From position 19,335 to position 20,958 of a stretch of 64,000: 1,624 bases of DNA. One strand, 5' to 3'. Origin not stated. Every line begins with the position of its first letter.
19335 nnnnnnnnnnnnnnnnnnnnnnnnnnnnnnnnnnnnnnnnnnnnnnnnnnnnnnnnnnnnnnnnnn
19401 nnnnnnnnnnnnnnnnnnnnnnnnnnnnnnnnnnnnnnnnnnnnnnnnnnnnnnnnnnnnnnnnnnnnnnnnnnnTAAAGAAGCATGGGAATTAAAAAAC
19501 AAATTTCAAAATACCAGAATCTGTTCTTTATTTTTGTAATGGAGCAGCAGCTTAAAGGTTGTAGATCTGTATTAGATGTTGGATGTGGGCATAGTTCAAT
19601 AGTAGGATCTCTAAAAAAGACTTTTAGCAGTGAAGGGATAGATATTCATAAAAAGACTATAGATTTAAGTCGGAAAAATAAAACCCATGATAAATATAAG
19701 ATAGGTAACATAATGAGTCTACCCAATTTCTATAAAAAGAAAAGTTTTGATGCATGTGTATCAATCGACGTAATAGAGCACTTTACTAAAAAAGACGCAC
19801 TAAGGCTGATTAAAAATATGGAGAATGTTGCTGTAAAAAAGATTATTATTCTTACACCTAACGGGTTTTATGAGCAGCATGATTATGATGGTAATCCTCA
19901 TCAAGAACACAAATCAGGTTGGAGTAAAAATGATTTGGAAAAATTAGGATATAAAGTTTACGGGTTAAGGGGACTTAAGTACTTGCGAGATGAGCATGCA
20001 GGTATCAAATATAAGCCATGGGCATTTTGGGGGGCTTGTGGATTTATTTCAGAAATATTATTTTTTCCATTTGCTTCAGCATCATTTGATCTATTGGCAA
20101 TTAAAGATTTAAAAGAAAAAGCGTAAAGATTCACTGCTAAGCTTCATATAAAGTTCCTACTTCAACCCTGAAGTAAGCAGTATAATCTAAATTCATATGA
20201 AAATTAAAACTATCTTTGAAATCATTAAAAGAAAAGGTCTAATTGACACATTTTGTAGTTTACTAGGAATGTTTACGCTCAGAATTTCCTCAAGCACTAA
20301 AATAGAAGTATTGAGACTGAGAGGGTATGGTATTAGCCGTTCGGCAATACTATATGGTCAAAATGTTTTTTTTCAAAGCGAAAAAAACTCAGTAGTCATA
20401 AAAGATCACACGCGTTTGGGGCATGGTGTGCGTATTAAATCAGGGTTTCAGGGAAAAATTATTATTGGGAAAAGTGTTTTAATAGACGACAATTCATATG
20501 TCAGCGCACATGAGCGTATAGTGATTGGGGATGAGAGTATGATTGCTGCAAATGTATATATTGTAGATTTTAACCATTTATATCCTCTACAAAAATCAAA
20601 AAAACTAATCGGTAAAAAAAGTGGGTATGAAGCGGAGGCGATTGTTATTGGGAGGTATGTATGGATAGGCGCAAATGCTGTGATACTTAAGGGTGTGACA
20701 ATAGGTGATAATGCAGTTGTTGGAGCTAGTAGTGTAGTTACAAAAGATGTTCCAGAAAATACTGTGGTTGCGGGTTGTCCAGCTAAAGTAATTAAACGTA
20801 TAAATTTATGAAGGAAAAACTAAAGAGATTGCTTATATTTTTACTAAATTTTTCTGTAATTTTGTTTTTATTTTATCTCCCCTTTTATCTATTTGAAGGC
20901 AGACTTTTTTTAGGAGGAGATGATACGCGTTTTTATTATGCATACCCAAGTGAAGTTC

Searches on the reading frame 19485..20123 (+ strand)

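Call 92: search_protein_families(library=pfam, proteins=[window:19485-20123:+], max_evalue=0.001)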
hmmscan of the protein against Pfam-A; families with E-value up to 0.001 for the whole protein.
window:19485-20123:+ (213 aa): 6 families
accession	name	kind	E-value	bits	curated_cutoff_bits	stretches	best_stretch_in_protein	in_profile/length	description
PF08241.18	Methyltransf_11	-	2.1e-12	48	21.2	1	30-115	1-86/95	Methyltransferase domain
PF13649.12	Methyltransf_25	-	3.3e-10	40.9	27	1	29-115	1-92/97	Methyltransferase domain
PF13847.12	Methyltransf_31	-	1.5e-09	38.2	27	1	28-120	6-105/145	Methyltransferase domain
PF08242.18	Methyltransf_12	-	2.8e-05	25.2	30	1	30-114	1-90/98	Methyltransferase domain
PF02353.26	CMAS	-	9.8e-05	22.2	27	1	21-116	58-156/273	Mycolic acid cyclopropane synthetase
PF13489.12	Methyltransf_23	-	0.00016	21.9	27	1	27-126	24-120/164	Methyltransferase domain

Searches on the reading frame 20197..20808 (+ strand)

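Call 92: search_protein_families(library=pfam, proteins=[window:20197-20808:+], max_evalue=0.001)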
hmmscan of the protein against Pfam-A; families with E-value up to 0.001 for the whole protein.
window:20197-20808:+ (204 aa): 3 families
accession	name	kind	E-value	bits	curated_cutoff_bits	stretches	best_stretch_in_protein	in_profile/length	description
PF00132.30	Hexapep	-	7.4e-18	63.9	27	1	149-183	2-36/36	Bacterial transferase hexapeptide (six repeats)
PF14602.12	Hexapep_2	-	1.1e-11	44.7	27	1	149-183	2-34/34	Hexapeptide repeat of succinyl-transferase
PF25084.1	LbH_EIF2B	-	7.4e-05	23.2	54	0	148-184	38-73/105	EIF2B subunit epsilon LbH domain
